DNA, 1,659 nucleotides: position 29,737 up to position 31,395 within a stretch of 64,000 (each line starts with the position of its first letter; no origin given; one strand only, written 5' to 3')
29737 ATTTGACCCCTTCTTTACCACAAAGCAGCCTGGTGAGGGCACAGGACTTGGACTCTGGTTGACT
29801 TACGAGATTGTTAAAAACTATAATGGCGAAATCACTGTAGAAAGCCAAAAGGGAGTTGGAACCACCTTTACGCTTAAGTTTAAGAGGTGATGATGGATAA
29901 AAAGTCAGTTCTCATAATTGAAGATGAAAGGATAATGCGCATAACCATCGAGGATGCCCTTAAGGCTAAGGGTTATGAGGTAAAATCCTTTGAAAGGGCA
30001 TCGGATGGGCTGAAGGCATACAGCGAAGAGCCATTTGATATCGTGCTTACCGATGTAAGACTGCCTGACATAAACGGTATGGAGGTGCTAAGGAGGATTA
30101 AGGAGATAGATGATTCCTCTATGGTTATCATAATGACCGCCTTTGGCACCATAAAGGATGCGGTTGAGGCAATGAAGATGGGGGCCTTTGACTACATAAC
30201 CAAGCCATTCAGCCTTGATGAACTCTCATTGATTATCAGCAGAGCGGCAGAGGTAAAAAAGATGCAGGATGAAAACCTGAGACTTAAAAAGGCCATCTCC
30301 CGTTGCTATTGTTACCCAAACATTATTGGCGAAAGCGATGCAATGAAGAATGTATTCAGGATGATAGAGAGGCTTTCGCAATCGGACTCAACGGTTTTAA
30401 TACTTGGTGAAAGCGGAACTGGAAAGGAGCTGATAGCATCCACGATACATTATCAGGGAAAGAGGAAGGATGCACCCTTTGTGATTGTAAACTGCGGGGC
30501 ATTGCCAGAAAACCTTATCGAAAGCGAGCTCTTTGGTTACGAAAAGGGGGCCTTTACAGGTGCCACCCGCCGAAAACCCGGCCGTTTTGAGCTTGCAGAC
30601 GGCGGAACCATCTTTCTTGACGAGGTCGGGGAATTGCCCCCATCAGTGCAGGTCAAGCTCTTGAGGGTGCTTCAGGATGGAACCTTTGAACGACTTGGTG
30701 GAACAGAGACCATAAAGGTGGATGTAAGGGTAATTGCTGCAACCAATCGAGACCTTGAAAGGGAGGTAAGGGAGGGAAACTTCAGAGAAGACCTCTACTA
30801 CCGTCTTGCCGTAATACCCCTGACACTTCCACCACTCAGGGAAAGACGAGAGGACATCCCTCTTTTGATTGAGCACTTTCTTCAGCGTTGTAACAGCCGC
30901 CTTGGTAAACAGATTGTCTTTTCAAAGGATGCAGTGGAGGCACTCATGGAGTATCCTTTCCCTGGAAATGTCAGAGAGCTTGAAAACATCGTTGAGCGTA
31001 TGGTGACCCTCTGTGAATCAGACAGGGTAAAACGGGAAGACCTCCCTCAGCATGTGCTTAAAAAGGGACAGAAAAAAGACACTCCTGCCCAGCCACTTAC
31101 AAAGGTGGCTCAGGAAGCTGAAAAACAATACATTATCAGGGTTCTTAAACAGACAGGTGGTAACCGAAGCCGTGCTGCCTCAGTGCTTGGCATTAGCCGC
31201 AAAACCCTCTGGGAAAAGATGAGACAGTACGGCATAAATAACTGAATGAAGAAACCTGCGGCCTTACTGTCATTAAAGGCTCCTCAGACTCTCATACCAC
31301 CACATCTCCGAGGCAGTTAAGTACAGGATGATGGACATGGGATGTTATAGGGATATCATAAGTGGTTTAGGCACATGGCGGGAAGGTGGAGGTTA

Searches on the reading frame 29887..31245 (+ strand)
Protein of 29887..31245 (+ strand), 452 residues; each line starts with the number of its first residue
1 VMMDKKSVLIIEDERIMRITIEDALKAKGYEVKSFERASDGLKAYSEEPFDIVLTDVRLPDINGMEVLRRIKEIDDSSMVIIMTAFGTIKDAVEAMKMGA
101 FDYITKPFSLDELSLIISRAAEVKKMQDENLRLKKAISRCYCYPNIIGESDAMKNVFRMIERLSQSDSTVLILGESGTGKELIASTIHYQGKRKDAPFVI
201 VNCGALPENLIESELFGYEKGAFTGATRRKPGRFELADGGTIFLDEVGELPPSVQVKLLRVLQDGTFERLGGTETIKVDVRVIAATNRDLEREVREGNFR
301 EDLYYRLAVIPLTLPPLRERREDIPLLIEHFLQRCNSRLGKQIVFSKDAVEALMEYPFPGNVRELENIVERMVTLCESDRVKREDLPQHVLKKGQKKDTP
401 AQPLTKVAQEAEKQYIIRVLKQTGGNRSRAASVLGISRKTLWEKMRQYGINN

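Call 6: search_protein_families(library=pfam, proteins=[window:29887-31245:+])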
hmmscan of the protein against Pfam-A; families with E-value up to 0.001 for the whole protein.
window:29887-31245:+ (452 aa): 11 families
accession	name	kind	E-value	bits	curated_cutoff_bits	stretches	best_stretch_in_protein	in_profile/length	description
PF00158.32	Sigma54_activat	-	2e-75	252.6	20.2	1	146-312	1-167/168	Sigma-54 interaction domain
PF00072.30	Response_reg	-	3.4e-30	104.9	30.2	1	8-115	1-108/111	Response regulator receiver domain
PF25601.1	AAA_lid_14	-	3.9e-30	103.9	27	1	318-400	1-84/87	AAA+ ATPase lid domain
PF14532.12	Sigma54_activ_2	-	6.7e-22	78.7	25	1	147-317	1-138/138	Sigma-54 interaction domain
PF02954.25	HTH_8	-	3.4e-16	59.1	22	1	410-448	4-42/42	Bacterial regulatory protein, Fis family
PF07728.20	AAA_5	-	6.9e-10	39.5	22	1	170-290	2-125/139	AAA domain (dynein-related subfamily)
PF07724.20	AAA_2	-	4.8e-06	27.1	27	1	168-294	4-131/166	AAA domain (Cdc48 subfamily)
PF01078.27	Mg_chelatase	-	9.3e-05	22.4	20.3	0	225-287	93-157/207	Magnesium chelatase, subunit ChlI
PF18024.7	HTH_50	-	0.0002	21.4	27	1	409-451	9-50/50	Helix-turn-helix domain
PF00004.35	AAA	-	0.00045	21.1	21.2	0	170-293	1-117/131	ATPase family associated with various cellular activities (AAA)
PF06745.19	ATPase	-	0.00079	19.3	26.6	0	166-213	18-66/231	KaiC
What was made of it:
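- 29887..31245 (+): R: NtrC/AtoC-family sigma-54 activator, the predicted binder of the palindromes. REC, Sigma54_activat, AAA_lid and HTH_8 domains (call 6).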

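Call 8: search_protein_families(library=ncbifam, proteins=[window:29887-31245:+])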
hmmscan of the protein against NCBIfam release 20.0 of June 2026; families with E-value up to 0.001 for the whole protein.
window:29887-31245:+ (452 aa): 122 families (the best 25 are shown)
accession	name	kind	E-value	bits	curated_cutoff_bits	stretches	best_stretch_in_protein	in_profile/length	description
NF008469.0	PRK11361.1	equivalog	9.5e-155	515.8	714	1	3-451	2-457/461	acetoacetate metabolism transcriptional regulator AtoC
TIGR01818.1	ntrC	equivalog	3.2e-147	491.1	558.6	1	8-400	1-391/463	nitrogen regulation protein NR(I)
TIGR02915.1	PEP_resp_reg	equivalog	1.4e-132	442.8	502.6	1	8-450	1-444/445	PEP-CTERM-box response regulator transcription factor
NF008176.1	PRK10923.1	equivalog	9.6e-125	416.8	620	1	3-398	1-393/469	nitrogen regulation protein NR(I)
TIGR01817.1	nifA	equivalog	2.5e-124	416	528.85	1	122-386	176-438/534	nif-specific transcriptional activator NifA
NF007689.0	PRK10365.1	equivalog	1.2e-122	409.8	760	1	1-445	1-439/441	sigma-54-dependent response regulator transcription factor ZraR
NF051870.1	NAssimRespRegNtrX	equivalog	2.6e-116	389.2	600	1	7-450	3-452/452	nitrogen assimilation response regulator NtrX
NF041552.1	TF_PrdR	equivalog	4.1e-115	385.3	795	1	132-449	257-577/577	sigma-54 dependent transcriptional regulator PrdR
NF041946.1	LuxO_transreg_Vib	equivalog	7.9e-115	384.3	800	1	24-446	15-458/463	quorum-sensing sigma-54 dependent transcriptional regulator LuxO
NF049963.1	RespRegFlgRCampy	domain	2.3e-113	379.3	750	1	8-449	3-428/429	fla regulon two-component system response regulator FlgR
NF038308.1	RNA_repair_RtcR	equivalog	6.9e-109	365.1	650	1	88-449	122-517/530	RNA repair transcriptional activator RtcR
NF011695.0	PRK15115.1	equivalog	4.2e-106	355.4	763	1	6-443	7-431/445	two-component system response regulator GlrR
NF003451.0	PRK05022.1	equivalog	1.2e-105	354.2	476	1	117-451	159-511/512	nitric oxide reductase transcriptional regulator NorR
NF011958.0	PRK15429.1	equivalog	5.6e-101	339.2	830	1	125-451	359-687/692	formate hydrogenlyase transcriptional activator FlhA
NF050807.1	TransRegFlbDCaul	equivalog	2.5e-99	333.2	750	1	28-448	23-438/454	sigma-54-dependent transcriptional regulator FlbD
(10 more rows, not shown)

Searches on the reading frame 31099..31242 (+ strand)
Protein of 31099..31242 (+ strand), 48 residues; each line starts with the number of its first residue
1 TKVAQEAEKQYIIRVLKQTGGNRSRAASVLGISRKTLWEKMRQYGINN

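Call 38: search_dna_similar(query=window:31099-31242:+, collection=plasmids, mode=protein, max_evalue=0.001, max_rows=30)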
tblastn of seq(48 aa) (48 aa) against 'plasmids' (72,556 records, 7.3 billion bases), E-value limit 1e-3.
Records with a match: 306; places in all: 345; records where one place covers at least 80% of the query: 287.
Best place of each record, by identity: 60-80% 3; <60% 303.
By first word of the organism name: Ralstonia 137; Rhodococcus 26; Escherichia 20; Azospirillum 15; Rhizobium 8; Sinorhizobium 7; Paraburkholderia 6; Klebsiella 5; Pantoea 4; Paracoccus 4; and 51 more.
By predicted mobility (MOB-suite, as given by PLSDB): non-mobilizable 158; mobilizable 128; conjugative 20.
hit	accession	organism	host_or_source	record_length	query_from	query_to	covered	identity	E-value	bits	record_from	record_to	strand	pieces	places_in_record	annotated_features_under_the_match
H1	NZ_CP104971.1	Phyllobacterium zundukense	Vicia costata,cell culture,root nodule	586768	1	46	96%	56.5%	3e-7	51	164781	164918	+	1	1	helix-turn-helix domain-containing protein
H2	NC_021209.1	Sinorhizobium sp. M14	microbial mats from Zloty Stok gold mine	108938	7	46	83%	60.0%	5e-7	50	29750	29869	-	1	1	aioR: arsenic response regulator transcription factor AioR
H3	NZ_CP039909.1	Agrobacterium tumefaciens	-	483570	7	46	83%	60.0%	5e-7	50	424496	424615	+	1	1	aioR: arsenic response regulator transcription factor AioR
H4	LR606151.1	Rhizobium sp. Q54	paddy soil contaminated with arsenic ...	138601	7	46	83%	60.0%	5e-7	50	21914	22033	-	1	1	sigma-54-dependent Fis family transcriptional regulator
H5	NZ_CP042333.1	Bosea sp. F3-2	soybean,soil sample,rhizosphere soil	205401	3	46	92%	54.5%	5e-8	53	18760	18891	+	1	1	sigma-54 dependent transcriptional regulator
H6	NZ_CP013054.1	Sinorhizobium americanum CCGM7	Phaseolus vulgaris,root nodules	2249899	7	46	83%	57.5%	6e-7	50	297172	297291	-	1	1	none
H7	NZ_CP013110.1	Sinorhizobium americanum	Vachellia farnesiana,cell culture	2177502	7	46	83%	57.5%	9e-7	49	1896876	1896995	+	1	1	record has no annotation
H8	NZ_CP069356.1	Microvirga sp. VF16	Vachellia farnesiana,Cell culture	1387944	3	47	94%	51.1%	3e-6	48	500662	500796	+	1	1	none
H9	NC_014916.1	Geobacillus sp. Y412MC52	Obsidian Hot Spring in Yellowstone ...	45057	1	47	98%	46.8%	1e-7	52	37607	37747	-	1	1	sigma-54-dependent Fis family transcriptional regulator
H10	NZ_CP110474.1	Pantoea anthophila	Wampee planting region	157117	8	48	85%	53.7%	6e-8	53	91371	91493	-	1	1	sigma 54-interacting transcriptional regulator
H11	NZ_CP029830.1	Azospirillum ramasamyi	single cell,Cow dung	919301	6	46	85%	53.7%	4e-6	48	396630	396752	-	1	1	sigma-54 dependent transcriptional regulator | cache domain-containing protein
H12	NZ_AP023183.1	Paraburkholderia sp. PGU19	Physopelta gutta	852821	6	46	85%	53.7%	2e-5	45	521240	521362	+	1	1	sigma-54 dependent transcriptional regulator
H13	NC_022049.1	Paracoccus aminophilus JCM 7686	-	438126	6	46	85%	53.7%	7e-5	44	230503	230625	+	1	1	sigma-54-dependent Fis family transcriptional regulator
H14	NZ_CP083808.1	Pantoea agglomerans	Eucalyptus grandis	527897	5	47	90%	51.2%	1e-6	49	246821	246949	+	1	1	sigma 54-interacting transcriptional regulator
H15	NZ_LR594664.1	Variovorax sp. RA8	Riverbed sediment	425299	5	47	90%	51.2%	2e-6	49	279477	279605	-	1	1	sigma-54 dependent transcriptional regulator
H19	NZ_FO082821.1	Pseudorhizobium banfieldiae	-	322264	5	46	88%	52.4%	2e-5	45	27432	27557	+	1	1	aioR: arsenic response regulator transcription factor AioR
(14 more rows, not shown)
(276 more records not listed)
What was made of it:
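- On AioXSR/ArxXSR-type three-component control of a molybdoenzyme operon: AioR proteins are among the best plasmid hits for the HTH segment (call 38).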

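Call 39: get_annotated_region(hit=H19, flank=5000)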
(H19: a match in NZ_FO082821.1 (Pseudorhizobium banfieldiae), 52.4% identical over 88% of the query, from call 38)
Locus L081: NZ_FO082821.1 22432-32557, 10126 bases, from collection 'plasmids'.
description: Pseudorhizobium banfieldiae strain NT-26 plasmid NT26_p1, complete sequence
organism: Pseudorhizobium banfieldiae (NCBI taxid 1125847)
taxonomy: Bacteria; Pseudomonadota; Alphaproteobacteria; Hyphomicrobiales; Rhizobiaceae; Pseudorhizobium; Pseudorhizobium banfieldiae
host: -; source: -; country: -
typing (MOB-suite, as given by PLSDB): conjugative; replicon rep_cluster_440,rep_cluster_579; relaxase MOBP,MOBP; mating-pair formation MPF_T
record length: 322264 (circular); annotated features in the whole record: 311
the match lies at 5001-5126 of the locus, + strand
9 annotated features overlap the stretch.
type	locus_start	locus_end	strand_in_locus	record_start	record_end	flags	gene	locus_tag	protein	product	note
CDS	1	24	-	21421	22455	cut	-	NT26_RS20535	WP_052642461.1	substrate-binding domain-containing protein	-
CDS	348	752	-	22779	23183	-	-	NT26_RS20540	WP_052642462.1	OsmC family protein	-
CDS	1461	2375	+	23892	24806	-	aioX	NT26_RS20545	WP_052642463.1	periplasmic arsenite-binding protein AioX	-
CDS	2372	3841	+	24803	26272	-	-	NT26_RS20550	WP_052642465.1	HAMP domain-containing sensor histidine kinase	GO:0007165 - signal transduction [Evidence IEA]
CDS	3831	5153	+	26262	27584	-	aioR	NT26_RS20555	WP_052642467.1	arsenic response regulator transcription factor AioR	-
CDS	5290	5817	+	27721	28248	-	-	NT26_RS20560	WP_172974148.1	arsenate reductase (azurin) small subunit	-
CDS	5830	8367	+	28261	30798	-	-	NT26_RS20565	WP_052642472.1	arsenate reductase (azurin) large subunit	-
CDS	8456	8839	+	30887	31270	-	-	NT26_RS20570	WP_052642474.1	cytochrome c family protein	-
CDS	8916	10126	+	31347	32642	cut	glp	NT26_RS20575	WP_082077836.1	gephyrin-like molybdotransferase Glp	GO:0006777 - Mo-molybdopterin cofactor biosynthetic process [Evidence IEA]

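Call 40: get_annotated_region(hit=H3, flank=5000)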
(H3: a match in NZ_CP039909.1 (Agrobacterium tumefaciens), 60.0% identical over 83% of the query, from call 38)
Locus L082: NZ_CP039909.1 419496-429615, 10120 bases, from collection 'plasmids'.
description: Agrobacterium tumefaciens strain CFBP6624 plasmid pAtCFBP6624, complete sequence
organism: Agrobacterium tumefaciens (NCBI taxid 358)
taxonomy: Bacteria; Pseudomonadota; Alphaproteobacteria; Hyphomicrobiales; Rhizobiaceae; Agrobacterium; Agrobacterium tumefaciens
host: -; source: -; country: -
typing (MOB-suite, as given by PLSDB): conjugative; replicon rep_cluster_106; relaxase MOBQ; mating-pair formation MPF_T
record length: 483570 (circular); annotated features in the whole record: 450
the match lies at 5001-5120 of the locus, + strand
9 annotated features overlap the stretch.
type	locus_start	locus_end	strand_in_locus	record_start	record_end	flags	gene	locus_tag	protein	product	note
CDS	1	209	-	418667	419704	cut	-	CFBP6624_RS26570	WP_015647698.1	PstS family phosphate ABC transporter substrate-binding protein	-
CDS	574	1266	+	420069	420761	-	phoB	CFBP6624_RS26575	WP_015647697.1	phosphate regulon transcriptional regulator PhoB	GO:0006796 - phosphate-containing compound metabolic process [Evidence IEA]; GO:0000160 - phosphorelay signal ...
CDS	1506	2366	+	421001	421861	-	aioX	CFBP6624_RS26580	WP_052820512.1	periplasmic arsenite-binding protein AioX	-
CDS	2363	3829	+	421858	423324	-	aioS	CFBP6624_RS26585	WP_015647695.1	arsenic sensor histidine kinase AioS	-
CDS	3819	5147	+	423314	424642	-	aioR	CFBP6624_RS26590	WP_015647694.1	arsenic response regulator transcription factor AioR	-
CDS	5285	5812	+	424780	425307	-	-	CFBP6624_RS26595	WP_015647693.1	arsenate reductase (azurin) small subunit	-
CDS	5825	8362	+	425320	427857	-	-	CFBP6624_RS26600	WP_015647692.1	arsenate reductase (azurin) large subunit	-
CDS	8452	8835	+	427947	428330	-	-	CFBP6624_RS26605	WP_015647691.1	cytochrome c family protein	-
CDS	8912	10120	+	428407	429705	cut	glp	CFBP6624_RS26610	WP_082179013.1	gephyrin-like molybdotransferase Glp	GO:0006777 - Mo-molybdopterin cofactor biosynthetic process [Evidence IEA]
